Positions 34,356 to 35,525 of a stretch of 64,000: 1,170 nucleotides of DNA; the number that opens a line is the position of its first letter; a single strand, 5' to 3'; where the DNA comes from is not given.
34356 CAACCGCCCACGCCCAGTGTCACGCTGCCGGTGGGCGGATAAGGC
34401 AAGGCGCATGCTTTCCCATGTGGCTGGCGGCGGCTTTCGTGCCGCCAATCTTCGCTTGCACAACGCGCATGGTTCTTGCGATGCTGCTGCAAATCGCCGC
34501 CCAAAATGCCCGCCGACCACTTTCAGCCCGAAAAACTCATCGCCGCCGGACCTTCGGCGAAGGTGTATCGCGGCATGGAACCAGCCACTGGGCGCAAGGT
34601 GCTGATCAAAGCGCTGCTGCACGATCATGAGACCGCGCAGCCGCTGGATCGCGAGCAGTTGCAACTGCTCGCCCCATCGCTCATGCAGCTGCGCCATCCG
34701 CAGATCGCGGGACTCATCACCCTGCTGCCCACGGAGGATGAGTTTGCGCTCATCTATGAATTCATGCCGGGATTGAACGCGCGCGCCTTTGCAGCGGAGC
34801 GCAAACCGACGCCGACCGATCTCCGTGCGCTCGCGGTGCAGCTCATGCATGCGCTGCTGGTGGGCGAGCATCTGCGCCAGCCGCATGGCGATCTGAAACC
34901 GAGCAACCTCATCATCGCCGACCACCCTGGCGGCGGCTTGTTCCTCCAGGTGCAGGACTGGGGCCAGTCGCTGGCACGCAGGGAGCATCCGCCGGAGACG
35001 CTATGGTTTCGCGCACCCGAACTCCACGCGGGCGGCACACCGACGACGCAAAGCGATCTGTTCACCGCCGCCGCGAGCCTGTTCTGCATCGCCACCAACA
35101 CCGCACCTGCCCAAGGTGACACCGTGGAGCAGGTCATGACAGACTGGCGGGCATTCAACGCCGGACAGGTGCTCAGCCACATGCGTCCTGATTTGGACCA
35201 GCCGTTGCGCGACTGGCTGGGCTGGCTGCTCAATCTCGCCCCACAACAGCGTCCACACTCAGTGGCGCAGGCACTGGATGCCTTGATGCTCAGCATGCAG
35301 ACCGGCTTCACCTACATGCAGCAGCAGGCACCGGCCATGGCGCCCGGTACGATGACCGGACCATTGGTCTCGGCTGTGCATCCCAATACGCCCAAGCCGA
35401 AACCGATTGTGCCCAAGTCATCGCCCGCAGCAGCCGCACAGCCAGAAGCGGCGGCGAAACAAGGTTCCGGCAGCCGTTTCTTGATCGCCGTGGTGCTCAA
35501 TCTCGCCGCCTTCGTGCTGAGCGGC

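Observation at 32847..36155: Tandem receptor-like atypical Ser/Thr kinases with F-type-lectin / discoidin ectodomains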

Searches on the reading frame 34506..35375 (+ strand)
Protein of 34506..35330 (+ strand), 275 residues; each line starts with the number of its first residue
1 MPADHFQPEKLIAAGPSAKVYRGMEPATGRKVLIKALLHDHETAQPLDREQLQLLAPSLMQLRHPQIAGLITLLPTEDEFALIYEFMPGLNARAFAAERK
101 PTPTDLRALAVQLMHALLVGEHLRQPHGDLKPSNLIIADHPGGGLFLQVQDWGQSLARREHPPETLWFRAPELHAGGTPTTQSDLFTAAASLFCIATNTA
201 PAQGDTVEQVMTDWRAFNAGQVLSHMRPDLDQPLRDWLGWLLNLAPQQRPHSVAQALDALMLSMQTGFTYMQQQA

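Call 36: search_solved_structures(query=window:34506-35330:+, max_evalue=0.00001, show_alignments=2)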
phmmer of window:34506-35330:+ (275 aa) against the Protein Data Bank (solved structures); distinct sequences matched with E-value up to 0.00001: 154 (the best 60 are shown).
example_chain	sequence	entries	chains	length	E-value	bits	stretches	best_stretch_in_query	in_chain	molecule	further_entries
8h6p_A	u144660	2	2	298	7.9e-14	54.9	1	2-213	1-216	Cyclin-dependent kinase 2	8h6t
4eom_A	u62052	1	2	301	1.2e-13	54.4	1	4-213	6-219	Cyclin-dependent kinase 2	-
4eon_A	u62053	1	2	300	1.2e-13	54.4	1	4-213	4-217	Cyclin-dependent kinase 2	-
9gla_A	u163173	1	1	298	1.5e-13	54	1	4-213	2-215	Cyclin-dependent kinase 2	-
4eok_A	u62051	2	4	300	1.6e-13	53.9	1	4-213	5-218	Cyclin-dependent kinase 2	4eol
4eoj_A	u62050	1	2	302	1.6e-13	53.9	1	4-213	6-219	Cyclin-dependent kinase 2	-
2iw6_A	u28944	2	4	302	1.7e-13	53.8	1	4-213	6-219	CELL DIVISION PROTEIN KINASE 2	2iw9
8bya_A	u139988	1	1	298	1.8e-13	53.7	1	4-213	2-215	Cyclin-dependent kinase 2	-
1vyw_A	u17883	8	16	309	1.9e-13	53.7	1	4-213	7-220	CELL DIVISION PROTEIN KINASE 2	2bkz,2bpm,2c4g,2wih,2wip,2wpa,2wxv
2jgz_A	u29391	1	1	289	1.9e-13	53.7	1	4-213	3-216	CELL DIVISION PROTEIN KINASE 2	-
4eop_A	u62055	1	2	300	1.9e-13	53.7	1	4-213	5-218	Cyclin-dependent kinase 2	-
4eos_A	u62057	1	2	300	1.9e-13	53.7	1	4-213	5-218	Cyclin-dependent kinase 2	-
9i9j_K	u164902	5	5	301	1.9e-13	53.7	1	4-213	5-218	Cyclin-dependent kinase 2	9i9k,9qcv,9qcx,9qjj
4cfu_A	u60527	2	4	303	1.9e-13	53.7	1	4-213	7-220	CYCLIN-DEPENDENT KINASE 2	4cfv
4bcm_A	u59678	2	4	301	1.9e-13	53.6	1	4-213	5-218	CYCLIN-DEPENDENT KINASE 2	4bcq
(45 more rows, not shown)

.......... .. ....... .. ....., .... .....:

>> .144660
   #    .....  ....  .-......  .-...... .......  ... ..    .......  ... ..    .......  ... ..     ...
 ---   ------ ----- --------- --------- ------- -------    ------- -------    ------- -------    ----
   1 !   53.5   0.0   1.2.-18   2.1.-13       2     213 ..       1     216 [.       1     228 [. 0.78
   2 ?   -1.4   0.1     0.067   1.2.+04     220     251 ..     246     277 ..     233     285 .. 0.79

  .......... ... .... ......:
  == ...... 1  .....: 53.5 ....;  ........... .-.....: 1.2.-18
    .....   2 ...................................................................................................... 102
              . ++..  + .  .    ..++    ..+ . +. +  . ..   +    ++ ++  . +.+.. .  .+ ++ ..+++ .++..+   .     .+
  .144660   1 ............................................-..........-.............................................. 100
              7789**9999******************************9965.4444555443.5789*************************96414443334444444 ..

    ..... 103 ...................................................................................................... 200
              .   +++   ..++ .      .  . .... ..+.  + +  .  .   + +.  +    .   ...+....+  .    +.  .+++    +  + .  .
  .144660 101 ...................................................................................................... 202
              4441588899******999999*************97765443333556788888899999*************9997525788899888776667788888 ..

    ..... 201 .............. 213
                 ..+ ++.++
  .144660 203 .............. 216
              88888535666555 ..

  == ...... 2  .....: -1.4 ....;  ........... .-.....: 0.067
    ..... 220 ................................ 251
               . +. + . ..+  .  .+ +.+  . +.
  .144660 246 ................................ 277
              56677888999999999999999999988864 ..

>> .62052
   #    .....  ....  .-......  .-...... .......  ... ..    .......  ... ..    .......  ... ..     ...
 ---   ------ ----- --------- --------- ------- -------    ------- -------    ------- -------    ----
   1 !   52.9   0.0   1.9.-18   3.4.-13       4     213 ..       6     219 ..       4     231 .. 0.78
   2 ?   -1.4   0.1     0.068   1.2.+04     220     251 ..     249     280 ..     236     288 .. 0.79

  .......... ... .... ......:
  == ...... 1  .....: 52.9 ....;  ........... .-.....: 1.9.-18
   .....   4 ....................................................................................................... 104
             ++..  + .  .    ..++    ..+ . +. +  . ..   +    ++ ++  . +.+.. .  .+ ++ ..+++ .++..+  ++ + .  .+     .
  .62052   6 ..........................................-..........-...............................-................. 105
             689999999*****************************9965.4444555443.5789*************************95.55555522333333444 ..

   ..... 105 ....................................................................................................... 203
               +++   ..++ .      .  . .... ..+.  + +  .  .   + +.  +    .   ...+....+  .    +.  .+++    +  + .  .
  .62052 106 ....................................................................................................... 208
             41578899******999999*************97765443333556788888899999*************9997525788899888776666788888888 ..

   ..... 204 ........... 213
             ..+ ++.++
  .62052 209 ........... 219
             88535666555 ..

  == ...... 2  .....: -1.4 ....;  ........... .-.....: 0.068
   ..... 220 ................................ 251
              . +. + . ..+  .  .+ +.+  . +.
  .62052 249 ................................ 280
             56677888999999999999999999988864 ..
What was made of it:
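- Closest known: PASTA-domain Hanks kinases. Different: By sequence it is closer to CDK2 (call 36).
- Closest known: Eukaryotic CMGC kinases. Same: They share the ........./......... P+1 segment and the N-terminal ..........-like start (call 36).
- The central Gly of the loop is kept and the flanking Gly positions hold small Ala residues (call 36).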

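Call 55: predict_structure(alignment_id=A3)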
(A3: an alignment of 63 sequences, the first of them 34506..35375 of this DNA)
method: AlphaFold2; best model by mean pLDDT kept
length: 290 residues; sequences in the alignment: 63
mean_pLDDT: 79.7   pTM: 0.78
mean pLDDT of the five models: 79.7, 76.7, 74.6, 63.4, 56.0
residues with pLDDT >= 90: 125; 70-90: 79; 50-70: 62; < 50: 24
segments of 3 or more residues with pLDDT < 50: 1-5, 267-276, 285-290
pLDDT, mean of each block of 10 residues (from residue 1): 52 63 68 66 69 78 75 58 71 93 95 92 79 90 87 81 90 89 95 96 92 93 95 96 96 96 65 47 48
secondary structure, 60 per line:
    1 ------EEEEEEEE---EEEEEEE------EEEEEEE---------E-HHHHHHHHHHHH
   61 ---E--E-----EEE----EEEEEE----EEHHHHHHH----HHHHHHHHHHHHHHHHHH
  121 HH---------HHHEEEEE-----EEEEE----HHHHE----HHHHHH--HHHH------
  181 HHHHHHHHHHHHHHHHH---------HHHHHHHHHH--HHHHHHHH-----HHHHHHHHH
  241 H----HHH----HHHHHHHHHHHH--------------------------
elements in order: E7-14 E18-24 E31-37 H49-60 E73-75 E80-85 H92-98 H103-122 E135-139 E145-149 H154-157 H163-168 H171-174 H181-197 H207-216 H219-226 H232-241 H253-264
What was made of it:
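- The Gly-rich loop keeps only the central Gly, and the N-lobe of the model is of moderate confidence (pLDDT 52-78, call 55), so ATP binding is not assured. The N-lobe model has low to moderate confidence (call 55).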

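Call 58: fold_search(model_id=the predicted structure, library=pdb)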
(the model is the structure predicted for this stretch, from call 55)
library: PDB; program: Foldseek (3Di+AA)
matches with E <= 10: 2000; with E <= 0.001: 2000
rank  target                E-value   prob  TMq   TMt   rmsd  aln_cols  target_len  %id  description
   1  4x3f_A                3.9e-14  1.00  0.66  0.69   4.6       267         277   21  Crystal structure of the intracellular domain of the M. tuberculosis Ser/Thr kinase PknA (released 2015-01-21)
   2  4krd_A                5.2e-14  1.00  0.70  0.69   4.8       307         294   24  Crystal Structure of Pho85-Pcl10 Complex (released 2013-09-18)
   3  9d0u                  6.5e-14  1.00  0.66  0.67   6.1       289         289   24  Crystal structure of CDK2 in complex with Cpd 2 (released 2025-04-16)
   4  4x3f_B                8.2e-14  1.00  0.70  0.72   3.9       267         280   21  Crystal structure of the intracellular domain of the M. tuberculosis Ser/Thr kinase PknA (released 2015-01-21)
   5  3oro                  8.2e-14  1.00  0.71  0.75   4.3       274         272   20  Mycobacterium tuberculosis PknB kinase domain L33D mutant (crystal form 4) (released 2010-12-15)
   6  3ma6_A                8.2e-14  1.00  0.70  0.75   4.4       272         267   20  Crystal structure of kinase domain of TgCDPK1 in presence of 3BrB-PP1 (released 2010-07-21)
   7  4x3f_C                1.0e-13  1.00  0.67  0.71   4.3       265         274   21  Crystal structure of the intracellular domain of the M. tuberculosis Ser/Thr kinase PknA (released 2015-01-21)
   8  6b2q_C                1.0e-13  1.00  0.68  0.74   4.1       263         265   22  Dual Inhibition of the Essential Protein Kinases A and B in Mycobacterium tuberculosis (released 2018-02-14)
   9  9eed                  1.1e-13  1.00  0.62  0.65   6.0       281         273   22  The Hanks-type kinase PknS from Xanthomonas citri bound to CHIR-124 (released 2025-11-26)
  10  6i2p_A                1.1e-13  1.00  0.69  0.74   4.8       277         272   19  Crystal structure of the Mycobacterium tuberculosis PknB kinase domain (L33E mutant) in complex with its substrate Gar (released 2019-05-22)
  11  4ow8                  1.2e-13  1.00  0.70  0.73   4.4       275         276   21  Crystal structure of kinase domain of PknA from Mtb (released 2015-02-04)
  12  2g9x_C                1.2e-13  1.00  0.67  0.70   5.5       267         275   26  Structure of Thr 160 phosphorylated CDK2/cyclin A in complex with the inhibitor NU6271 (released 2006-05-23)
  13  3orm                  1.4e-13  1.00  0.72  0.78   4.4       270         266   18  Mycobacterium tuberculosis PknB kinase domain D76A mutant (released 2010-12-15)
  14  5g6v_A                1.4e-13  1.00  0.67  0.64   5.8       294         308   23  Crystal structure of the PCTAIRE1 kinase in complex with inhibitor (released 2016-11-23)
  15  5g6v_B                1.4e-13  1.00  0.67  0.65   5.8       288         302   24  Crystal structure of the PCTAIRE1 kinase in complex with inhibitor (released 2016-11-23)
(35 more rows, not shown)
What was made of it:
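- On Hanks-type (eukaryote-like) Ser/Thr protein kinase: Foldseek found at least 2000 kinase hits; the top ones are PknA, PknB, CDK2 and Stk1 (calls 55, 58).
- Closest known: PASTA-domain Hanks kinases. Same: The kinase model superposes on PknA, PknB and Stk1 with TM-scores up to 0.82 (call 58).
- Closest known: Eukaryotic CMGC kinases. Different: The similarity is at the level of the generic Hanks fold (call 58 mixes PknA/PknB with CDKs).
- AF2 model with pTM 0.78; Foldseek top hits are PknA, PknB, Stk1, CDK2 and Pho85 (calls 55, 58).
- Tried and rejected: I considered and rejected true CDK orthology (call 58).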
